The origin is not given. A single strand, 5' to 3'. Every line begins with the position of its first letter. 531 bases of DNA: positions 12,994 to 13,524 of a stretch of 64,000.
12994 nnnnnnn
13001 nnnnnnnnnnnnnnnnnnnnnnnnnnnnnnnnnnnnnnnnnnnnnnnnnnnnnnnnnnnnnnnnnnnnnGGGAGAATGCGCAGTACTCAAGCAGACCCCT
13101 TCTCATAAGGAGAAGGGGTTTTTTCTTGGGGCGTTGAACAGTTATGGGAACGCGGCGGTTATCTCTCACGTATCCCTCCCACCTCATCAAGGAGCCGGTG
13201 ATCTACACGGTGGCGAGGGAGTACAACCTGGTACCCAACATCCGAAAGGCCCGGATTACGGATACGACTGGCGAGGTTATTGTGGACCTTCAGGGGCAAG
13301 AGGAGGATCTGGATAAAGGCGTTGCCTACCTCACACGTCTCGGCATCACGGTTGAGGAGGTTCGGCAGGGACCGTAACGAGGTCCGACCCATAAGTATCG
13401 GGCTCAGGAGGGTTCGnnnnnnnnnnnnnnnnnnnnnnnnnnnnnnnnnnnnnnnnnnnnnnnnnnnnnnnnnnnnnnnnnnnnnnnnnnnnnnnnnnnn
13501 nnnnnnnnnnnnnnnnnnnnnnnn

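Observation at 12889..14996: SAM-I riboswitch controlling a NIL / threonine-synthase-paralog / CysO-like operon: a likely carrier-protein-dependent homocysteine pathway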

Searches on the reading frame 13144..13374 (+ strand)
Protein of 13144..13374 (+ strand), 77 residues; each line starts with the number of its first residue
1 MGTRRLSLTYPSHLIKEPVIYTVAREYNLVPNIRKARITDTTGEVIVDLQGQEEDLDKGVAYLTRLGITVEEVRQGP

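Call 4: search_protein_families(library=pfam, proteins=[window:13144-13374:+], max_evalue=0.01)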
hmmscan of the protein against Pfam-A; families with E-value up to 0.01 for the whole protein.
window:13144-13374:+ (77 aa): 1 family
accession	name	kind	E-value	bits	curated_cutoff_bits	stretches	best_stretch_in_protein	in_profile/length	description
PF09383.16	NIL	-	1.5e-15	57.2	24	1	4-72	1-73/73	NIL domain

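Call 5: search_protein_families(library=ncbifam, proteins=[window:13144-13374:+], max_evalue=0.01)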
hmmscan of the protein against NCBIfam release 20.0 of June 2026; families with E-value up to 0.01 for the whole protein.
window:13144-13374:+ (77 aa): 0 families

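Call 18: search_solved_structures(query=window:13144-13374:+, max_evalue=1, show_alignments=2)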
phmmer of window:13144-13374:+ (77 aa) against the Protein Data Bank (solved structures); distinct sequences matched with E-value up to 1: 6.
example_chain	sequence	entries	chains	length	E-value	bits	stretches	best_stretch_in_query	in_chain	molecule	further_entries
3nu7_A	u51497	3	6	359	0.19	15.4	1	18-72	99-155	Aminotransferase WbpE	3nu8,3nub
3nyu_A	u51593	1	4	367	0.2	15.3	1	18-72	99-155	Aminotransferase WbpE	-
3nys_A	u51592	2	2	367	0.2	15.3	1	18-72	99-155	Aminotransferase WbpE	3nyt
8gyh_B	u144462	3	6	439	0.79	13.4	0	11-76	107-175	DegT/DnrJ/EryC1/StrS family aminotransferase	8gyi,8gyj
3u0b_A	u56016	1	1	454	0.9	13.3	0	13-54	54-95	Oxidoreductase, short chain dehydrogenase/reductase family protein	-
5vp5_A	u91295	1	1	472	0.97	13.1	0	13-54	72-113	3-oxoacyl-acyl-carrier protein reductase FabG4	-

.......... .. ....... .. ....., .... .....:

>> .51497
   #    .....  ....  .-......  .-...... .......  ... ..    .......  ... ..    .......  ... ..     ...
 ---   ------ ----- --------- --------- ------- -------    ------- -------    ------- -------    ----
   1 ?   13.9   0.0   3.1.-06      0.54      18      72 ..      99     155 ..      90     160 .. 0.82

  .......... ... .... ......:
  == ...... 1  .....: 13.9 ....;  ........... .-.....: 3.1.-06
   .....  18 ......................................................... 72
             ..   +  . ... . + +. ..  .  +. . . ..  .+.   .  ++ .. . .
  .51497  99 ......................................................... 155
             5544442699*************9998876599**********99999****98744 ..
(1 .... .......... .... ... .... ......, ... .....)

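Call 20: find_homologous_proteins(query=window:13144-13374:+, max_evalue=0.001)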
Query window:13144-13374:+ (77 aa): 52 proteins with E <= 0.001 among 52 candidates.
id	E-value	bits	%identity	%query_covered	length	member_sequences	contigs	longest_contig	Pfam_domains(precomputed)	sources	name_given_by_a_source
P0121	2.3e-42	159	100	100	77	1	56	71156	PF09383.17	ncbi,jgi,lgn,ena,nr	ncbi:MAG: ferredoxin [candidate division NC10 bacterium]|jgi:ABC-type methionine transport system AT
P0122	1.7e-41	157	99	100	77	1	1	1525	PF09383.17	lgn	-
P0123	4.5e-41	155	99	100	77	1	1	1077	PF09383.17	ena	-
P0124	5.2e-39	149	99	96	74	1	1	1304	PF09383.17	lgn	-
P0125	2.0e-34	134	84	97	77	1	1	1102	PF09383.17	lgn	-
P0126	5.3e-34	133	83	97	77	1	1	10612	PF09383.17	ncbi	-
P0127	6.6e-33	129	80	99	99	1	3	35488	PF09383.17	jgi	jgi:ABC-type methionine transport system ATPase subunit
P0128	2.9e-32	127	80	97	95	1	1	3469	PF09383.17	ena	-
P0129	3.5e-32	127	80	96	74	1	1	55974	PF09383.17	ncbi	ncbi:MAG: NIL domain-containing protein [Candidatus Methylomirabilales bacterium]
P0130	3.6e-32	127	83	97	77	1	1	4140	PF09383.17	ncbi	ncbi:MAG: NIL domain-containing protein [Candidatus Methylomirabilales bacterium]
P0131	4.1e-32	127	80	97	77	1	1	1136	PF09383.17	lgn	-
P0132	8.1e-32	126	74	100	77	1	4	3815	PF09383.17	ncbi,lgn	ncbi:MAG: NIL domain-containing protein [Candidatus Methylomirabilales bacterium]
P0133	8.2e-32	126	73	100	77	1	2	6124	PF09383.17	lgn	-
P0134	1.3e-31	125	80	97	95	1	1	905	PF09383.17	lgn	-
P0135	1.9e-31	125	79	97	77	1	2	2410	PF09383.17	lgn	-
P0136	5.5e-31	123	73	100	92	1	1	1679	PF09383.17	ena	-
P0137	7.6e-31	123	77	97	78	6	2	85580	PF09383.17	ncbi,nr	ncbi:MAG: NIL domain-containing protein [candidate division NC10 bacterium]|nr:ferredoxin [candidate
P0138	8.9e-31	123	76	97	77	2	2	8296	PF09383.17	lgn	-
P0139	1.0e-30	122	77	100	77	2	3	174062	PF09383.17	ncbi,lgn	-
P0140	1.4e-30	122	78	99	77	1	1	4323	PF09383.17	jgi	jgi:L-aspartate semialdehyde sulfurtransferase ferredoxin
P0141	1.5e-30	122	76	97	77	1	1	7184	PF09383.17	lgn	-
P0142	1.5e-30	122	73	100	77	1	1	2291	PF09383.17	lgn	-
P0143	2.2e-30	121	77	97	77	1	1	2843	PF09383.17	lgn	-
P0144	6.4e-30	120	76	97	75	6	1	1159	PF09383.17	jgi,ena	-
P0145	1.3e-29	119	75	97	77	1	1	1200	PF09383.17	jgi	jgi:L-aspartate semialdehyde sulfurtransferase ferredoxin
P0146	2.3e-29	118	79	88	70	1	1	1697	PF09383.17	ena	-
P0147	9.6e-29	116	75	97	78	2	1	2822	PF09383.17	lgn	-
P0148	1.1e-28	116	71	100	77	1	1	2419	PF09383.17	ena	-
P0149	1.4e-28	116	73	96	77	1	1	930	PF09383.17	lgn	-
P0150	1.4e-28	116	75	97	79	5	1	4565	PF09383.17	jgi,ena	jgi:hypothetical protein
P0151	4.2e-28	114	75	97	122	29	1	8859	PF09383.17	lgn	-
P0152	4.9e-28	114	72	96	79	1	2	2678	PF09383.17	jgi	jgi:L-aspartate semialdehyde sulfurtransferase ferredoxin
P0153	5.4e-28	114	73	97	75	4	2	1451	PF09383.17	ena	-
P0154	5.5e-28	114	74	95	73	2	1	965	PF09383.17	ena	-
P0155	2.8e-27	112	72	97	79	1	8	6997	PF09383.17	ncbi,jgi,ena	ncbi:MAG TPA: NIL domain-containing protein [Candidatus Methylomirabilis sp.]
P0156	2.8e-27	112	72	97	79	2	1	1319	PF09383.17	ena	-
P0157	4.0e-27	111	72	97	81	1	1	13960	PF09383.17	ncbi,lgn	-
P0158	9.4e-27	110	76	94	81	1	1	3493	PF09383.17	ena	-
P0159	9.5e-27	110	72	97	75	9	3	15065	PF09383.17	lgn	-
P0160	1.1e-26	110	71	97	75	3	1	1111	PF09383.17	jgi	-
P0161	1.2e-26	110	72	97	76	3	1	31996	PF09383.17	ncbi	ncbi:MAG: NIL domain-containing protein [Candidatus Methylomirabilales bacterium]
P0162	1.3e-26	109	73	97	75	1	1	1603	PF09383.17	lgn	-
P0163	2.1e-26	109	71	97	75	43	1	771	PF09383.17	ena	-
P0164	3.8e-26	108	68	100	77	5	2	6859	PF09383.17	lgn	-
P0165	2.0e-25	106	74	88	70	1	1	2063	PF09383.17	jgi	jgi:ABC-type methionine transport system ATPase subunit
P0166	4.9e-25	104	74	88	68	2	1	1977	PF09383.17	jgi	-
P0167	1.2e-24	103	71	97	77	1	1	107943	PF09383.17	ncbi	ncbi:MAG: NIL domain-containing protein [Candidatus Methylomirabilales bacterium]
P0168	1.4e-24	103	74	88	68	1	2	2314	PF09383.17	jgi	-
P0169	4.9e-24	101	72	88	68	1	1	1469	PF09383.17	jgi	jgi:hypothetical protein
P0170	1.8e-23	99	71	88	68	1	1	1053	PF09383.17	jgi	-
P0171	9.2e-18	81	53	96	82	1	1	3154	PF09383.17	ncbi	-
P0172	1.5e-17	81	70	74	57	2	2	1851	PF09383.17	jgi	-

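Call 46: search_solved_structures(query=A4, max_evalue=1, show_alignments=3)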
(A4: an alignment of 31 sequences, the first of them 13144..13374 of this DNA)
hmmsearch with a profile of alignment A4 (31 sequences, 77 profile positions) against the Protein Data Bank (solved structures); distinct sequences matched with E-value up to 1: 16.
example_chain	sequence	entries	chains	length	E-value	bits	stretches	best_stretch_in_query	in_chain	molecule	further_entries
3dhx_A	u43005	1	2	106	0.00019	24.6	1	6-71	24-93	Methionine import ATP-binding protein metN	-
3dhw_C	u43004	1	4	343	0.0017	21.6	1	6-71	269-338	Methionine import ATP-binding protein metN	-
3tui_C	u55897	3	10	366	0.002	21.4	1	6-71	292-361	Methionine import ATP-binding protein MetN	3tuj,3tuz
2qrr_A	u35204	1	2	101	0.017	18.4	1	7-71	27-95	Methionine import ATP-binding protein metN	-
6cvl_C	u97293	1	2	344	0.031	17.5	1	6-71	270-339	MetN nucleotide-binding subunit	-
2qsw_A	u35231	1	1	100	0.072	16.4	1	6-74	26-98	Methionine import ATP-binding protein metN 2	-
3u0b_A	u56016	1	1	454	0.5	13.7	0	15-54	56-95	Oxidoreductase, short chain dehydrogenase/reductase family protein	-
5vp5_A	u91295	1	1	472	0.56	13.5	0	15-54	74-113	3-oxoacyl-acyl-carrier protein reductase FabG4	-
2dq4_A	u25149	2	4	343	0.82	13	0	37-64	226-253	L-threonine 3-dehydrogenase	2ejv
3ced_A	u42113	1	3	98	0.84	12.9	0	6-42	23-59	Methionine import ATP-binding protein metN 2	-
3cv6_A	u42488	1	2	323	0.86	12.9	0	13-63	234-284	Aldo-keto reductase family 1 member C21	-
2ipf_A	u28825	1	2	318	0.86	12.9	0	13-63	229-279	(3(17)alpha-hydroxysteroid dehydrogenase)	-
2ipg_A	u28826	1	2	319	0.86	12.9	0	13-63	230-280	3(17)alpha-hydroxysteroid dehydrogenase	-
2he5_A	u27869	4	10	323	0.88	12.9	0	13-63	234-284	Aldo-keto reductase family 1, member C21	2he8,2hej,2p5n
3fjn_A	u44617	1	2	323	0.89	12.9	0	13-63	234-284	Aldo-keto reductase family 1 member C21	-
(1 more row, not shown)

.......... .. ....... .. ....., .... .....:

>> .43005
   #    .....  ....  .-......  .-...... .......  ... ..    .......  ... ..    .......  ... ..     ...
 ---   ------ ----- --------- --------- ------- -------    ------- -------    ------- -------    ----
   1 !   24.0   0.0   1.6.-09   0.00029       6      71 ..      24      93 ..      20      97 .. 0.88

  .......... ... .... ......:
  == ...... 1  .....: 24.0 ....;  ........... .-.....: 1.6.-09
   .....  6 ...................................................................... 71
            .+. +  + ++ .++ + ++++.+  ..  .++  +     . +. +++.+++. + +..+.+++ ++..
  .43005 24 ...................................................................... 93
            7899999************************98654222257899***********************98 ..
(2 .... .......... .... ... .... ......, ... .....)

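Call 53: predict_structure(alignment_id=A4)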
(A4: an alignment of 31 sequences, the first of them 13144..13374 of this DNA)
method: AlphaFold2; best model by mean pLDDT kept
length: 77 residues; sequences in the alignment: 31
mean_pLDDT: 92.6   pTM: 0.80
mean pLDDT of the five models: 92.6, 91.9, 91.9, 91.4, 91.0
residues with pLDDT >= 90: 65; 70-90: 9; 50-70: 2; < 50: 1
segments of 3 or more residues with pLDDT < 50: none
pLDDT, mean of each block of 10 residues (from residue 1): 94 92 97 92 93 97 97 73
secondary structure, 60 per line:
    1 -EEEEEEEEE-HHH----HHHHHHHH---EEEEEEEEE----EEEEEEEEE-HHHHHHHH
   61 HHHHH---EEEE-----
elements in order: E2-10 H19-26 E30-38 E43-51 H53-65 E69-72

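Call 60: fold_search(model_id=the predicted structure, library=pdb)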
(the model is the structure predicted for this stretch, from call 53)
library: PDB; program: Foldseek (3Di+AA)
matches with E <= 10: 1764; with E <= 0.001: 15
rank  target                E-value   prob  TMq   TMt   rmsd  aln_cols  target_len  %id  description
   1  3tui_C                8.4e-07  1.00  0.86  0.20   1.1        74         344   22  Inward facing conformations of the MetNI methionine ABC transporter: CY5 native crystal form (released 2011-11-30)
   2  3dhw_C                3.5e-06  1.00  0.85  0.20   1.4        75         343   21  Crystal structure of methionine importer MetNI (released 2008-08-05)
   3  3dhx_A                4.8e-06  1.00  0.77  0.61   1.8        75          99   23  Crystal structure of isolated C2 domain of the methionine uptake transporter (released 2008-08-05)
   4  2qsw                  5.2e-06  1.00  0.81  0.70   2.6        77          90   19  Crystal structure of C-terminal domain of ABC transporter / ATP-binding protein from Enterococcus faecalis (released 2007-08-21)
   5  3tuz_H                5.5e-06  1.00  0.85  0.20   1.1        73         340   22  Inward facing conformations of the MetNI methionine ABC transporter: CY5 SeMet soak crystal form (released 2011-11-30)
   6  2qrr_B                7.2e-06  1.00  0.75  0.60   2.5        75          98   21  Crystal structure of the soluble domain of the ABC transporter, ATP-binding protein from Vibrio parahaemolyticus (released 2007-08-14)
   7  6cvl_D                8.3e-06  1.00  0.79  0.19   2.3        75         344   20  Crystal structure of the Escherichia coli ATPgS-bound MetNI methionine ABC transporter in complex with its MetQ bindin (released 2018-11-14)
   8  6cvl_C                8.9e-06  1.00  0.77  0.19   2.3        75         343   19  Crystal structure of the Escherichia coli ATPgS-bound MetNI methionine ABC transporter in complex with its MetQ bindin (released 2018-11-14)
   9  3tui_D                1.1e-05  1.00  0.88  0.20   1.0        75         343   21  Inward facing conformations of the MetNI methionine ABC transporter: CY5 native crystal form (released 2011-11-30)
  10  2qrr_A                3.6e-05  1.00  0.75  0.61   2.5        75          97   21  Crystal structure of the soluble domain of the ABC transporter, ATP-binding protein from Vibrio parahaemolyticus (released 2007-08-14)
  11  3ced_A                8.8e-05  1.00  0.75  0.61   3.1        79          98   18  Crystal structure of the C-terminal NIL domain of an ABC transporter protein homologue from Staphylococcus aureus (released 2008-05-13)
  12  3mgj_A                1.3e-04  1.00  0.71  0.59   2.7        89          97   17  Crystal structure of the Saccharop_dh_N domain of MJ1480 protein from Methanococcus jannaschii. Northeast Structural G (released 2010-04-21)
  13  3mgj_B                1.3e-04  1.00  0.69  0.64   3.3        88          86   17  Crystal structure of the Saccharop_dh_N domain of MJ1480 protein from Methanococcus jannaschii. Northeast Structural G (released 2010-04-21)
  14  7pzy_V                7.1e-04  1.00  0.60  0.49   8.0        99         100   16  Structure of the vacant Candida albicans 80S ribosome (released 2022-05-18)
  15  2a6m_B                7.1e-04  1.00  0.50  0.30   5.8       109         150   10  Crystal Structure of the ISHp608 Transposase (released 2005-10-25)
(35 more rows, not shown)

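Call 62: find_related_loci(query=A4, collection=metagenome_contigs, flank=5000)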
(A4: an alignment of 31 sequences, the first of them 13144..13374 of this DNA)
Query A4 (77 aa) in metagenome_contigs; peptide patterns used: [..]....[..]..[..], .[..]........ (x = any residue, [..] = any of these).
600 stretches matched a pattern (row limit reached: there are more); 555 encode a relative of the query (tblastn E <= 1e-3); the best 80 are kept; 80 distinct loci.
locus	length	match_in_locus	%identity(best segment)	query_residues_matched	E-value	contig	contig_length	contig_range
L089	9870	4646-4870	77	1-75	6e-36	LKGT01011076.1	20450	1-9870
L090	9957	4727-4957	73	1-77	3e-34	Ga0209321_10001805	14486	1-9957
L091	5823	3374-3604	73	1-77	3e-34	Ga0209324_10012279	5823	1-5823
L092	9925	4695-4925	73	1-77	3e-34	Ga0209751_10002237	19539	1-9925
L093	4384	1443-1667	73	1-75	3e-34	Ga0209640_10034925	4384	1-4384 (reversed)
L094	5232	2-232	73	1-77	3e-34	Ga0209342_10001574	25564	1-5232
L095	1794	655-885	71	1-77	1e-33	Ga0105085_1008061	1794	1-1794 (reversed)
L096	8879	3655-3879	73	3-77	4e-33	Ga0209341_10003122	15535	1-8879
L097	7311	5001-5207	75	1-69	2e-31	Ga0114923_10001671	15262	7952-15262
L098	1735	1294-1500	55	3-71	7e-27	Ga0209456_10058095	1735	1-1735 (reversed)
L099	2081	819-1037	58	1-73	3e-26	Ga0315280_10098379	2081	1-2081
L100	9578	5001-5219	53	1-73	5e-26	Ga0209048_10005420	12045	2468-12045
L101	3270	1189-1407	52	1-73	4e-26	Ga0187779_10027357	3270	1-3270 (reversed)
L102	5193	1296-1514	59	1-73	8e-26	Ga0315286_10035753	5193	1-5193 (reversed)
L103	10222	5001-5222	54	1-74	9e-26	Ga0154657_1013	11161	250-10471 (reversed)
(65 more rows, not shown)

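Call 67: search_protein_families(library=ncbifam, proteins=[L100:5305-6531:+, L100:2714-2986:+, L100:1303-2637:+, L103:5447-6535:+], max_evalue=0.00001)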
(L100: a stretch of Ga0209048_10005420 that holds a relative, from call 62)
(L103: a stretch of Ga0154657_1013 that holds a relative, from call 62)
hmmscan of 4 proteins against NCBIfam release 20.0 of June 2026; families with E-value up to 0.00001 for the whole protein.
L100:5305-6531:+ (409 aa): 6 families
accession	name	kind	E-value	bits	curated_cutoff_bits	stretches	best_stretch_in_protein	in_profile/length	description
NF003242.0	PRK04200.1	equivalog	1.5e-176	587.1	426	1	1-408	1-394/395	cofactor-independent phosphoglycerate mutase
TIGR02535.1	hyp_Hser_kinase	hypoth_equivalog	4.1e-171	569.1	446.3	1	1-408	1-397/397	proposed homoserine kinase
TIGR00306.2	apgM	subfamily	4.1e-163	543.1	320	1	2-407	1-403/403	2,3-bisphosphoglycerate-independent phosphoglycerate mutase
NF003104.0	PRK04024.1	equivalog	6.1e-93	311.8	489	1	1-391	3-386/412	2,3-bisphosphoglycerate-independent phosphoglycerate mutase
NF038358.1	phophono_PhpG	equivalog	1.1e-68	231.9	545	2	192-407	205-416/417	CMP-5'-phosphonoformate--3-phosphoglycerate phosphonoformyl transferase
NF003160.0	PRK04135.1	equivalog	5.2e-52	176.8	468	1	2-390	17-376/403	2,3-bisphosphoglycerate-independent phosphoglycerate mutase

L100:2714-2986:+ (91 aa): 3 families
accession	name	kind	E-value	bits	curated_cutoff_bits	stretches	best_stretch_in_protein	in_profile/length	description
NF008242.0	PRK11018.1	equivalog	2.6e-15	55.8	79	1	8-74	3-69/78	sulfurtransferase-like selenium metabolism protein YedF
NF041048.1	TusA_like_YeeD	exception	1.5e-09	37.4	147.5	1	15-84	3-72/72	thiosulfate utilization sulfurtransferase TsuB/YeeD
TIGR03527.1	selenium_YedF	equivalog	1.9e-08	34.4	110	1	16-90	1-74/194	sulfurtransferase-like selenium metabolism protein YedF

L100:1303-2637:+ (445 aa): 8 families
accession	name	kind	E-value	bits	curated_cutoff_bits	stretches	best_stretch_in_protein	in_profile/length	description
NF004976.0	PRK06349.1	subfamily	2.5e-166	554.1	205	1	11-441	2-428/430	homoserine dehydrogenase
NF004912.0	PRK06270.1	equivalog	9.4e-80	268.6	373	1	13-330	3-339/343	homoserine dehydrogenase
NF006235.0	PRK08374.1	equivalog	3.7e-51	174.2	451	1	13-326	2-327/336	homoserine dehydrogenase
NF005290.0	PRK06813.1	equivalog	2.3e-45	155.1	286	1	93-332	101-341/346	homoserine dehydrogenase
NF005002.0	PRK06392.1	equivalog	6.9e-31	107.4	296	1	64-325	66-322/329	homoserine dehydrogenase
NF006959.0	PRK09436.1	equivalog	2.5e-19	68.8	726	1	101-237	565-703/819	bifunctional aspartate kinase/homoserine dehydrogenase I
NF007003.0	PRK09466.1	subfamily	8.1e-14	51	582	1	101-234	559-694/810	bifunctional aspartate kinase/homoserine dehydrogenase II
TIGR01327.1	PGDH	equivalog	9.4e-06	24.7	454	0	349-428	439-518/525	phosphoglycerate dehydrogenase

L103:5447-6535:+ (363 aa): 40 families (the best 25 are shown)
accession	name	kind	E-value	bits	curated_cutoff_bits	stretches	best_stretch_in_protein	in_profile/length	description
TIGR00260.1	thrC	equivalog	2.3e-97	326.2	167.1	1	17-336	1-340/340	threonine synthase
NF004170.0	PRK05638.1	equivalog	1.3e-62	211.9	421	1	17-334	46-358/442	threonine synthase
NF006050.0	PRK08197.1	equivalog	2.1e-56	191.4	303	1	19-340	60-390/406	threonine synthase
NF006205.0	PRK08329.1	equivalog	2.8e-46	158.1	358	1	19-333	45-345/347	threonine synthase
NF004996.0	PRK06381.1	equivalog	4.4e-38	131.1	266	1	37-329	13-316/319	threonine synthase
NF005035.0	PRK06450.1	equivalog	1.3e-34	119.6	301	1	32-333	51-336/338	threonine synthase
TIGR01127.1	ilvA_1Cterm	equivalog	4e-20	72.1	378.75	1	40-311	1-268/380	threonine ammonia-lyase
NF005600.0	PRK07334.1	equivalog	6.8e-19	67.7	496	1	39-325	28-307/408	threonine ammonia-lyase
NF006390.0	PRK08639.1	equivalog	3e-18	66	421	1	39-330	25-313/418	threonine ammonia-lyase IlvA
NF005680.0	PRK07476.1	equivalog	2.3e-16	59.7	413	1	39-306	23-288/326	hydroxyectoine utilization dehydratase EutB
NF045641.2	BHydaspDhtseBhcB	equivalog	2.6e-16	59.6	550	1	39-326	20-301/312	beta-hydroxyaspartate dehydratase BhcB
TIGR03844.1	cysteate_syn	equivalog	3.2e-16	59.1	324.9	1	17-161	44-189/398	cysteate synthase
TIGR01124.1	ilvA_2Cterm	equivalog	8.4e-15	54.3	411.3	1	39-203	17-180/499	threonine ammonia-lyase, biosynthetic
NF006094.0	PRK08246.1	subfamily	1.1e-14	54.5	331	1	40-309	24-283/310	serine/threonine dehydratase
NF004771.0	PRK06110.1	equivalog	1.1e-14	54.3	317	1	40-331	22-306/323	threonine dehydratase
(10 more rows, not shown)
